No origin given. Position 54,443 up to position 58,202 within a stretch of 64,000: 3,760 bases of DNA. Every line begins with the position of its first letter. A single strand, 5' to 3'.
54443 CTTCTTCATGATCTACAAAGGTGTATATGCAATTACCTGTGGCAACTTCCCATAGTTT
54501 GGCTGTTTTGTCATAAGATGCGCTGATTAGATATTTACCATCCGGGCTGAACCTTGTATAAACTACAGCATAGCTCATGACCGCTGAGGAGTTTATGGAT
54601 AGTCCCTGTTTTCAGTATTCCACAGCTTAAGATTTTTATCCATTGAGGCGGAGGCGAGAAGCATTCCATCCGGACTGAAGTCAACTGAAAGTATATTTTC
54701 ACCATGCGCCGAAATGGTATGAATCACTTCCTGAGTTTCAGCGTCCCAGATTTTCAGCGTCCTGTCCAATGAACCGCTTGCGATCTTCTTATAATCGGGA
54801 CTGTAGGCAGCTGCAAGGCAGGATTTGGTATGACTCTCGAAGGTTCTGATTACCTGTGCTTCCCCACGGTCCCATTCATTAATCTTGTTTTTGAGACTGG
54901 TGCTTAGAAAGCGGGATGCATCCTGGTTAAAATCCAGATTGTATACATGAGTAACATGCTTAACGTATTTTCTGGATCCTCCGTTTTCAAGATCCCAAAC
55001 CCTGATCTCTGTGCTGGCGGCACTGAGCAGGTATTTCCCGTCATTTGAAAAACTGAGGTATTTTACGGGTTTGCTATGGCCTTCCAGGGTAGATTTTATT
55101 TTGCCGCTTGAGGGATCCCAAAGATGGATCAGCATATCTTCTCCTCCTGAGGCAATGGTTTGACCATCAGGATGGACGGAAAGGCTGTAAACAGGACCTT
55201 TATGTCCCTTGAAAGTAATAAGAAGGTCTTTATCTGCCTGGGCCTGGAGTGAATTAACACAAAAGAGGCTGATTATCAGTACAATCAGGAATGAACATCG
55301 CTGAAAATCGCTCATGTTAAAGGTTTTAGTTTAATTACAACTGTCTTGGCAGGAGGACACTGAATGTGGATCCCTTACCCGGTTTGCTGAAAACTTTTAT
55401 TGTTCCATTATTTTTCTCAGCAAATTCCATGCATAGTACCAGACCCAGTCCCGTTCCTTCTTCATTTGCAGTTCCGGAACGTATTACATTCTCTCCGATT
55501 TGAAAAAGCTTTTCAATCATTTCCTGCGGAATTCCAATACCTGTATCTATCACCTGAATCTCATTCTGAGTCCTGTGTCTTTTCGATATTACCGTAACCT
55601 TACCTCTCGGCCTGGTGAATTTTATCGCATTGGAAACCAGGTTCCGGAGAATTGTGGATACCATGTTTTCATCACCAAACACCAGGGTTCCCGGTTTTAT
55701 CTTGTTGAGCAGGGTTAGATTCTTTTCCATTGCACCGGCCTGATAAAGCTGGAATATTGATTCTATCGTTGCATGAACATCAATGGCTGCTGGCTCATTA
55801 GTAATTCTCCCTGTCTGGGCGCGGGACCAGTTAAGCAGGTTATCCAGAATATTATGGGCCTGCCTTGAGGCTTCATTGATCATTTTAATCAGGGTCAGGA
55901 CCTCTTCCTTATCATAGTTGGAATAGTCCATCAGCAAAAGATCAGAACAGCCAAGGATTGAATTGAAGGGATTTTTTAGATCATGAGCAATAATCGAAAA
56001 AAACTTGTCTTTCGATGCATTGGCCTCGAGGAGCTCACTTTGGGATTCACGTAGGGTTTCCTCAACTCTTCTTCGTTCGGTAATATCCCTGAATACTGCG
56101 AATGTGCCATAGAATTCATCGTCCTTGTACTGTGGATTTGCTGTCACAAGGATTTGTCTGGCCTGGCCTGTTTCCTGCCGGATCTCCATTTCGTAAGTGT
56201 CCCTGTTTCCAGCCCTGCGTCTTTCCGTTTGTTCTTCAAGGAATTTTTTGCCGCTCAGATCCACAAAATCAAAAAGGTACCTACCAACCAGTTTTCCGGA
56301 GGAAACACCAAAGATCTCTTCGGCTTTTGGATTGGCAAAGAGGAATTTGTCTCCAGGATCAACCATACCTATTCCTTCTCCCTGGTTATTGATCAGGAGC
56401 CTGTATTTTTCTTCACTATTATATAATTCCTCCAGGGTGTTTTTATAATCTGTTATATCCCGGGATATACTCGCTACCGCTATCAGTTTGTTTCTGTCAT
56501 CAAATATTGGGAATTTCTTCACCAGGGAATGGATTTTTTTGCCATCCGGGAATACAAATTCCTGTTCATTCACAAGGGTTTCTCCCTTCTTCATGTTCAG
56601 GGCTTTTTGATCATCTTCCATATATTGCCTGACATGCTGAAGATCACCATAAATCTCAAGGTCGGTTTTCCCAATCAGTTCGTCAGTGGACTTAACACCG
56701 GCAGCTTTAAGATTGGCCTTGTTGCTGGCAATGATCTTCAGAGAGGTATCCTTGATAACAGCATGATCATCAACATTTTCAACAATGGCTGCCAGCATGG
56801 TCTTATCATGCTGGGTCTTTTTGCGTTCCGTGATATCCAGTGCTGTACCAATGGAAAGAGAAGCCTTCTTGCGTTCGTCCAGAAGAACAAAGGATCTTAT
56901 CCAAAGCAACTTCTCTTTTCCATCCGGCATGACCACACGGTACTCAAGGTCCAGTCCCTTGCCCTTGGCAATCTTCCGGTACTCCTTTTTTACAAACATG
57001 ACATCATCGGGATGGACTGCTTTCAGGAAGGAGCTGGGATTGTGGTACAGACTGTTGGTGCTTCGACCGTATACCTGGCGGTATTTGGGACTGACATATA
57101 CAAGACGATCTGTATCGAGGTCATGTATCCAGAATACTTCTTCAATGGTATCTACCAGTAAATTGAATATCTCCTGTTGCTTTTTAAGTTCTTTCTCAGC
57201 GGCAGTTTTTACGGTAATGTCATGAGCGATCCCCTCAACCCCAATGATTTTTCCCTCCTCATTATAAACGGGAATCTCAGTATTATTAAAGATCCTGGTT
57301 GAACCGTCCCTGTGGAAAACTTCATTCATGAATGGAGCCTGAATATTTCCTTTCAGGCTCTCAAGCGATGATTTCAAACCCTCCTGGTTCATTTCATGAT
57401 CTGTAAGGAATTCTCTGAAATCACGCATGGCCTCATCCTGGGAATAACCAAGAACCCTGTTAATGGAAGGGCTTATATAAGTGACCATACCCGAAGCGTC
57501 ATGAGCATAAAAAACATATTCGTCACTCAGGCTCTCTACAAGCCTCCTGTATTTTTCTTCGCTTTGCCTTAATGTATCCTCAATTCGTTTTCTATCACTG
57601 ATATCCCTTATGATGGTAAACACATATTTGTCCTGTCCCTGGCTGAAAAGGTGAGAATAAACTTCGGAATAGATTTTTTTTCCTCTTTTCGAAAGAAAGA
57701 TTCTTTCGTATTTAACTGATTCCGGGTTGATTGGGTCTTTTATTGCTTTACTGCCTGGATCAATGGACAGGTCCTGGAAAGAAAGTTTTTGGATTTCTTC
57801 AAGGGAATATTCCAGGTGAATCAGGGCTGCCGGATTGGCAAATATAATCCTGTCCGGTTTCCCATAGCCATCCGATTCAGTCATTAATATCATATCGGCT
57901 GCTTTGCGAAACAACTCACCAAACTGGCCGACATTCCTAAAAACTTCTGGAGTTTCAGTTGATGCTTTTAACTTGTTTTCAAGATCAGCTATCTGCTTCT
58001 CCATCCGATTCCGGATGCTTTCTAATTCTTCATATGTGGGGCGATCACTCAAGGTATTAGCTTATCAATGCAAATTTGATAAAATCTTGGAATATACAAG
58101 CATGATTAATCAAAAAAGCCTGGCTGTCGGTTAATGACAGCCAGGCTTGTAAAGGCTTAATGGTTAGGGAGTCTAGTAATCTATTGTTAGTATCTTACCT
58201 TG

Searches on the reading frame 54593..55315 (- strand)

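Call 32: search_protein_families(library=pfam, proteins=[window:54593-55315:-], max_evalue=0.00001)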
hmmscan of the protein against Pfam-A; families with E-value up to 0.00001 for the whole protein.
window:54593-55315:- (240 aa): 40 families (the best 25 are shown)
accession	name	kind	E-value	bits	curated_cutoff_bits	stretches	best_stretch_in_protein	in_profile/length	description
PF25174.1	Beta-prop_THOC3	-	9.3e-50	169.6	305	2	102-237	110-245/272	THOC3 beta-propeller domain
PF00400.38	WD40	-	1.6e-49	164.7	27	4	31-67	3-39/39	WD domain, G-beta repeat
PF25173.1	Beta-prop_WDR3_1st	-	6.3e-48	163.3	154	2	102-233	51-183/184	WDR3 first beta-propeller domain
PF24817.1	WD40_WDHD1_1st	-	2.4e-38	132.4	109.9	2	39-199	86-258/291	WDHD1 first WD40 domain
PF24814.1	WD40_Prp19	-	6.3e-38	130.9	320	2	31-111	125-208/281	Prp19 WD40 domain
PF24807.1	WD40_CDC20-Fz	-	4.9e-32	111.9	200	1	32-190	128-292/292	CDC20/Fizzy WD40 domain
PF25172.1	Beta-prop_WDR3_2nd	-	8.6e-31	107.7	140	2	74-196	168-291/293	WDR3 second beta-propeller domain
PF25175.1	Beta-prop_WDR5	-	1.1e-28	100.8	250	1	32-233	3-207/296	WDR5 beta-propeller domain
PF23414.1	Beta-prop_EML_2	-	1.8e-26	93.5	90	2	125-236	2-112/266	Echinoderm microtubule-associated protein second beta-propeller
PF24805.1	EIF3I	-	3.5e-24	86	200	3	156-236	139-219/324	EIF3I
PF25168.1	Beta-prop_WDR36-Utp21_2nd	-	1.8e-23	83.8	84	2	152-227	229-303/335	WDR36/Utp21 second beta-propeller domain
PF25391.1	WD40_Gbeta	-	2.3e-23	83.2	150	2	89-234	151-299/340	G protein beta WD-40 repeat protein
PF24105.1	Beta-prop_CAF1B_HIR1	-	7.9e-23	81.5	80.5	2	151-237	118-204/383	CAF1B/HIR1 beta-propeller domain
PF24796.1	WDR55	-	1.7e-20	73.7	200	2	28-140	42-156/296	WDR55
PF23409.1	Beta-prop_EML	-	8.1e-19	68.6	88.2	1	35-235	5-228/267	Echinoderm microtubule-associated protein first beta-propeller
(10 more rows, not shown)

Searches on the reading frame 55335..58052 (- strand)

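Call 32: search_protein_families(library=pfam, proteins=[window:55335-58052:-], max_evalue=0.00001)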
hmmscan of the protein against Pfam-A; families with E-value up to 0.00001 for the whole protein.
window:55335-58052:- (905 aa): 8 families
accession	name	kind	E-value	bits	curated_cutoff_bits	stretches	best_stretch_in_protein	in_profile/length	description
PF13426.13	PAS_9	-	7.7e-41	139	27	3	559-659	2-103/103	PAS domain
PF08448.16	PAS_4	-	7.5e-37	126.4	23.1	2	425-535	2-107/110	PAS fold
PF00989.32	PAS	-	8.7e-27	93.8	22.6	2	548-657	1-113/113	PAS fold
PF08447.18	PAS_3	-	9.9e-24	83.9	25.6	1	318-403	2-88/89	PAS fold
PF02518.31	HATPase_c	-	1.3e-23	84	26.4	1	793-904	1-110/111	Histidine kinase-, DNA gyrase B-, and HSP90-like ATPase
PF13188.13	PAS_8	-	1.1e-20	73.2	21.8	1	548-599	1-52/65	PAS domain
PF00512.31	HisKA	-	7.1e-12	45.6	26.9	1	681-748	2-66/66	His Kinase A (phospho-acceptor) domain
PF13596.12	PAS_10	-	1.3e-06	29.4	22.1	0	554-658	5-106/106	PAS domain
